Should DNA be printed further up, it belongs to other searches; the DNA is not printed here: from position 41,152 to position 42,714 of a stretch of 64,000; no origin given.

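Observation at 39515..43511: PocR/AraC regulator translationally coupled to an SPFH / zinc-ribbon / TPM membrane module (YdjI-YdjG-YdjH-like) with no PspA partner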

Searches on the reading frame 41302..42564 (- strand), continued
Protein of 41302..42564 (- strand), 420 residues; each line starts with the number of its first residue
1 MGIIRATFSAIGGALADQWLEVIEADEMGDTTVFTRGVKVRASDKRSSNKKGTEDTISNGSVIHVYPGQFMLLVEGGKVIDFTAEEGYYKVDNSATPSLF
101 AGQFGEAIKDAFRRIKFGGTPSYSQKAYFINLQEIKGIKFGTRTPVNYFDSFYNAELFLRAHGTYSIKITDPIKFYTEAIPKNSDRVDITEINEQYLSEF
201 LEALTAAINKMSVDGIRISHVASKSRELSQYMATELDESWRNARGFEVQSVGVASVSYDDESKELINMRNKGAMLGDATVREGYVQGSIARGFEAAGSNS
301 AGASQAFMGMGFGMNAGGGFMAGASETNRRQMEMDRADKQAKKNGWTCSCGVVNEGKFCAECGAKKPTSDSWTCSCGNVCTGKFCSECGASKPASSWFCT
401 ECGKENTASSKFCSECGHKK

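Call 47: list_cluster_members(proteins=[P0237, P0246, P0174, P0139, P0137, P0151, P0213, P0263, P0222, P0238])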
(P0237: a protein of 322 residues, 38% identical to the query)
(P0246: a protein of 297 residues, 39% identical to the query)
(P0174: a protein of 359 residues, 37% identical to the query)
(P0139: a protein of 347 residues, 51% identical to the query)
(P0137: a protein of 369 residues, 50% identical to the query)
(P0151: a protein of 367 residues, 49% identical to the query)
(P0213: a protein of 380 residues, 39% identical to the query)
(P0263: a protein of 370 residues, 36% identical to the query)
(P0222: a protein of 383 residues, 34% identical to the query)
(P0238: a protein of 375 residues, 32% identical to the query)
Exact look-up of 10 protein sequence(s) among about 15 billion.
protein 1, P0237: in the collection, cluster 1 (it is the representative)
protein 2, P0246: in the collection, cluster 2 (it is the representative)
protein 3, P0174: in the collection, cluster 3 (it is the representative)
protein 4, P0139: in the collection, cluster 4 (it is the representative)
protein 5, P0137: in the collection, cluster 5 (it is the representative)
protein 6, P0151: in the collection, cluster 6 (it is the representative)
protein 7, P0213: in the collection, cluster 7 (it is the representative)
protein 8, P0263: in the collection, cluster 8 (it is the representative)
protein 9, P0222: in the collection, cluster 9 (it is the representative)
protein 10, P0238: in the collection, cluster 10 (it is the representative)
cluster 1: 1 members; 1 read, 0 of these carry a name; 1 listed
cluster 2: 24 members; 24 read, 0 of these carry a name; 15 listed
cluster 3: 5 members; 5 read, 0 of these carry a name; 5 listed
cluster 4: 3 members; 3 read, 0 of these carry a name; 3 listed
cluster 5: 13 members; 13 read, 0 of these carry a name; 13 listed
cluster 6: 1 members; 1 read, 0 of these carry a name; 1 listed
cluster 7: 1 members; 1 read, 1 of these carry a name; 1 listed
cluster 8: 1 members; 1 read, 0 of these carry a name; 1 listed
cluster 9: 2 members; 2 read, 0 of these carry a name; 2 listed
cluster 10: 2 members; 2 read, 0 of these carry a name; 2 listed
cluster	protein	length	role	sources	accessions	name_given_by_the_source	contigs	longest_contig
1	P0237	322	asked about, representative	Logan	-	-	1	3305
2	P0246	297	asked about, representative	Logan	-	-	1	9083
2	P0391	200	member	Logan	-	-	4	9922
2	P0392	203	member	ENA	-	-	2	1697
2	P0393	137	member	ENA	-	-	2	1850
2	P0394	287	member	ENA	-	-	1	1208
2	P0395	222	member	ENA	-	-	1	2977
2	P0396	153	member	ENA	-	-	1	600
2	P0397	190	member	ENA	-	-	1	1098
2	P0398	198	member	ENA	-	-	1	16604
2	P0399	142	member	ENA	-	-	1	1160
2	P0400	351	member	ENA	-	-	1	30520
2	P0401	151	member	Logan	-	-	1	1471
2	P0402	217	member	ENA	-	-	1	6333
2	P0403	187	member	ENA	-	-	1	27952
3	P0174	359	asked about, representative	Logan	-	-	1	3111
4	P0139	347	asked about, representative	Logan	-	-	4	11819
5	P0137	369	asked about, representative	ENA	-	-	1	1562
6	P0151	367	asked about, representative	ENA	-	-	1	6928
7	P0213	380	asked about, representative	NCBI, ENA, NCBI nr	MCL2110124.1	SPFH domain-containing protein [Microgenomates group bacterium]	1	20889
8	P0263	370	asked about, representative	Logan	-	-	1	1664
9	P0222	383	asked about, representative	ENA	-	-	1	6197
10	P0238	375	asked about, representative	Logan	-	-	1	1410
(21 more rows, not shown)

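Call 48: search_solved_structures(query=window:41302-42564:-, max_evalue=0.01)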
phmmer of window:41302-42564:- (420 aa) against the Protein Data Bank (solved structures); distinct sequences matched with E-value up to 0.01: 0.

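Call 51: search_protein_families(library=pfam, alignment_id=A5, max_evalue=0.001)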
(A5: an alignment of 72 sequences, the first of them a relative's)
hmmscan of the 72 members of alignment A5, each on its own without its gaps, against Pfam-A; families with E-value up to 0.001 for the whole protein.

A. member 1, L043:7633-8334:+ (233 aa): 0 families

B. families by the number of members that match (of 72 scanned): 90 families (the first 25 are shown)
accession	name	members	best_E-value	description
PF04280.21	Tim44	6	4.5e-12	Tim44-like domain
PF13248.11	Zn_ribbon_3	5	3e-05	zinc-ribbon domain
PF13240.11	Zn_Ribbon_1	4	3.5e-06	zinc-ribbon domain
PF04892.17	VanZ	3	1.4e-24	VanZ like family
PF01180.27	DHO_dh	2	1e-109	Dihydroorotate dehydrogenase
PF03591.19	AzlC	2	2.1e-39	AzlC protein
PF04055.27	Radical_SAM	2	2.4e-27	Radical SAM superfamily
PF01408.29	GFO_IDH_MocA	2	6.2e-19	Oxidoreductase family, NAD-binding Rossmann fold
PF10418.14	DHODB_Fe-S_bind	2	2.1e-16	Iron-sulfur cluster binding domain of dihydroorotate dehydrogenase B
PF01207.24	Dus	2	4.1e-14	Dihydrouridine synthase (Dus)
PF06969.22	HemN_C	2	1.3e-12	HemN C-terminal domain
PF03060.21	NMO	2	4.7e-08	Nitronate monooxygenase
PF00977.27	His_biosynth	2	1.4e-07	Histidine biosynthesis protein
PF00175.26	NAD_binding_1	2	4e-07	Oxidoreductase NAD-binding domain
PF08030.17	NAD_binding_6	2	1.8e-05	Ferric reductase NAD binding domain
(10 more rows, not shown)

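Call 64: search_dna_similar(query=window:41302-42564:-, collection=plasmids, mode=protein, max_rows=30, max_evalue=1e-8)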
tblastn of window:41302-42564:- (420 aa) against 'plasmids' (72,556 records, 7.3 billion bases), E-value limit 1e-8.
Records with a match: 3; places in all: 3; records where one place covers at least 80% of the query: 2.
Best place of each record, by identity: 60-80% 1; <60% 2.
By first word of the organism name: Enterococcus 1; Monoglobus 1; Paracoccus 1.
By predicted mobility (MOB-suite, as given by PLSDB): non-mobilizable 2; conjugative 1.
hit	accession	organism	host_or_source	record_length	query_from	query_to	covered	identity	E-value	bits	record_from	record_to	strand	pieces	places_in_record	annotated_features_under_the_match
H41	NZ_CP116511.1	Enterococcus gallinarum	Bos taurus,whole organism,fecal sample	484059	1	404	96%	60.8%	3e-137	441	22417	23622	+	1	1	SPFH domain-containing protein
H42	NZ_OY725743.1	Monoglobus pectinilyticus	-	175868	1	389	93%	36.1%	2e-71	251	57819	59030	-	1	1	SPFH domain-containing protein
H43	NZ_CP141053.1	Paracoccus denitrificans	-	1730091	6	277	65%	23.8%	5e-9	66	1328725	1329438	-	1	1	none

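Call 65: get_annotated_region(hit=H41, flank=6000)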
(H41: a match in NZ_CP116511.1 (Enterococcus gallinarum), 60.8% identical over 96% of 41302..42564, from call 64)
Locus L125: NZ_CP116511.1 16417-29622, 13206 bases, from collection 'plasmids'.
description: Enterococcus gallinarum strain K205-4a plasmid pK205-4a-A, complete sequence
organism: Enterococcus gallinarum (NCBI taxid 1353)
taxonomy: Bacteria; Bacillota; Bacilli; Lactobacillales; Enterococcaceae; Enterococcus; Enterococcus gallinarum
host: -; source: Bos taurus,whole organism,fecal sample; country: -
typing (MOB-suite, as given by PLSDB): non-mobilizable
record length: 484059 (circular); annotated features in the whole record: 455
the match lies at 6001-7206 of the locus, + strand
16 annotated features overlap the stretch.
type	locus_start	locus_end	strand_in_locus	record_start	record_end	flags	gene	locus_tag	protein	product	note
CDS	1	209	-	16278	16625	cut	-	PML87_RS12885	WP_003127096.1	DNA replication initiation control protein YabA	-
CDS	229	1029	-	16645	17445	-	-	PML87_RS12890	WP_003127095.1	regulatory iron-sulfur-containing complex subunit RicT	-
CDS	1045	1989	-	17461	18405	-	holB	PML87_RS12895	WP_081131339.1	DNA polymerase III subunit delta'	GO:0006260 - DNA replication [Evidence IEA]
CDS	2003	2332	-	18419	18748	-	-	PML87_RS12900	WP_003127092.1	cyclic-di-AMP receptor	-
CDS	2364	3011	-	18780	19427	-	tmk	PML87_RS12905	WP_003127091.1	dTMP kinase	GO:0015949 - nucleobase-containing small molecule interconversion [Evidence IEA]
CDS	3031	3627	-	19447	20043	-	recR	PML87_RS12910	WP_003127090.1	recombination mediator RecR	GO:0006310 - DNA recombination [Evidence IEA]; GO:0006281 - DNA repair [Evidence IEA]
CDS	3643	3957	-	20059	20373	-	-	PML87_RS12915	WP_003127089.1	YbaB/EbfC family nucleoid-associated protein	GO:0008150 - biological_process [Evidence IEA]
CDS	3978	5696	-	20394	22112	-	dnaX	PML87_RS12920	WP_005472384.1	DNA polymerase III subunit gamma/tau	GO:0006260 - DNA replication [Evidence IEA]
CDS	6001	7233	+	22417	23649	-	-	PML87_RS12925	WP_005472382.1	SPFH domain-containing protein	-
CDS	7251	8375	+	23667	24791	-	-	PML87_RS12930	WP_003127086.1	hypothetical protein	-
CDS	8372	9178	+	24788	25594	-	-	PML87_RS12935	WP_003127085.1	TPM domain-containing protein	-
CDS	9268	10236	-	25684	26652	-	-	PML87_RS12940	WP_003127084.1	pyridoxal-phosphate dependent enzyme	-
CDS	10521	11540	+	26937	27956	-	-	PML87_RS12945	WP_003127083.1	branched-chain amino acid aminotransferase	GO:0009081 - branched-chain amino acid metabolic process [Evidence IEA]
CDS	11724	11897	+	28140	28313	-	-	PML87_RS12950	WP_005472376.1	hypothetical protein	-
CDS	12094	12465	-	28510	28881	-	rplL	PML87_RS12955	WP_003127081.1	50S ribosomal protein L7/L12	GO:0006412 - translation [Evidence IEA]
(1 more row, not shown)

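Call 66: get_annotated_region(hit=H42, flank=6000)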
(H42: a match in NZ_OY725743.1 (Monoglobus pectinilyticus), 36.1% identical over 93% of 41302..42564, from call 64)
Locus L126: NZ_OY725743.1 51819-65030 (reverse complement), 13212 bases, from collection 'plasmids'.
description: Monoglobus pectinilyticus strain Ruminococcaceae species TSDC17.2-1.2 plasmid 19, complete sequence
organism: Monoglobus pectinilyticus (NCBI taxid 1981510)
taxonomy: Bacteria; Bacillota; Clostridia; Monoglobales; Monoglobaceae; Monoglobus; Monoglobus pectinilyticus
host: -; source: -; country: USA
typing (MOB-suite, as given by PLSDB): non-mobilizable
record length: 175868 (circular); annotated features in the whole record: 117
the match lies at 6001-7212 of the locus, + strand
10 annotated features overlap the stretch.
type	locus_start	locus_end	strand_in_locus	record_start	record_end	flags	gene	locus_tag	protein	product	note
CDS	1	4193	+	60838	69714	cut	-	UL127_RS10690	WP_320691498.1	pectinesterase family protein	GO:0042545 - cell wall modification [Evidence IEA]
CDS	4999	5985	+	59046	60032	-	-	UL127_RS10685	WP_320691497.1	TIM44-like domain-containing protein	-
CDS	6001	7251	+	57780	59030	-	-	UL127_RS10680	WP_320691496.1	SPFH domain-containing protein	-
CDS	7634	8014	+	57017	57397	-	-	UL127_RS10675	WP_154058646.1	hypothetical protein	-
CDS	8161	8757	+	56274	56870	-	lepB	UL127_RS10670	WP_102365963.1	signal peptidase I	GO:0009306 - protein secretion [Evidence IEA]; GO:0006465 - signal peptide processing [Evidence IEA]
CDS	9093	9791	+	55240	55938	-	-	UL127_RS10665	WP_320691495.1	sugar transferase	GO:0006486 - protein glycosylation [Evidence IEA]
CDS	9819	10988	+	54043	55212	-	-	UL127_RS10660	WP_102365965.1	nucleotide sugar dehydrogenase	GO:0000271 - polysaccharide biosynthetic process [Evidence IEA]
CDS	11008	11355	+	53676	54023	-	-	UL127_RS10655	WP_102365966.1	Hpt domain-containing protein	GO:0000160 - phosphorelay signal transduction system [Evidence IEA]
CDS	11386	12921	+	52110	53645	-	-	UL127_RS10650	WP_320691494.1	HD domain-containing phosphohydrolase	-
CDS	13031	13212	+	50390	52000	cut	-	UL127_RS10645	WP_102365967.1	lipopolysaccharide biosynthesis protein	-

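Call 82: find_encoding_contigs(protein=P0174, flank=6000, max_places=2)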
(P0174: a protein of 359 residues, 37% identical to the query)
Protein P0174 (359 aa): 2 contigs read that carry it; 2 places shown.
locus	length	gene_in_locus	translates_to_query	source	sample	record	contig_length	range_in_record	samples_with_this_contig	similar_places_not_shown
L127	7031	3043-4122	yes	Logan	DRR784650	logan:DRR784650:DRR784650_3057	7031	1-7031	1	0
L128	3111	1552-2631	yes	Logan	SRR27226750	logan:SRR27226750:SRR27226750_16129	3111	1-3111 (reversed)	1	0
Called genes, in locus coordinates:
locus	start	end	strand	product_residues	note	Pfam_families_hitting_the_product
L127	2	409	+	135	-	?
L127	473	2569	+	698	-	PF04851:ResIII, PF00270:DEAD (weak), PF17757:UvrB_inter, PF27431:UvrB_3rd, PF00271:Helicase_C, PF12344:UvrB, PF02151:UVR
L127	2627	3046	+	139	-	-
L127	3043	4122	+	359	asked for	PF13421:Band_7_1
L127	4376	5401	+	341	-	PF03741:TerC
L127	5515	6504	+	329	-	PF03741:TerC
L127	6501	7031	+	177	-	?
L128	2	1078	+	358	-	?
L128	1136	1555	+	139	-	-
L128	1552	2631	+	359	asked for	PF13421:Band_7_1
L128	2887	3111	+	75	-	?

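Call 83: find_encoding_contigs(protein=P0237, flank=6000, max_places=2)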
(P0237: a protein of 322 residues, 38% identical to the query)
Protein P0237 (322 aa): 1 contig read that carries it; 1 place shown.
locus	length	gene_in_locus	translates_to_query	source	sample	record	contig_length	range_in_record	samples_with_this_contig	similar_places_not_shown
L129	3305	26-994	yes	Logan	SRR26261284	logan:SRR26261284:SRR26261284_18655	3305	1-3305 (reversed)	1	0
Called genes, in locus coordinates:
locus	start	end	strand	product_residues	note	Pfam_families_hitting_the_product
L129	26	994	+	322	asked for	PF13421:Band_7_1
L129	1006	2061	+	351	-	-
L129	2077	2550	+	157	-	-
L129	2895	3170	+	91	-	PF13451:zf_Tbcl, PF23477:zf_Tbcl_2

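Call 84: search_protein_families(library=padloc, proteins=[window:41302-42564:-], max_evalue=0.001)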
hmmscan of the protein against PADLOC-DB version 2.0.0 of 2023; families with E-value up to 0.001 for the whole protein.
window:41302-42564:- (420 aa): 0 families
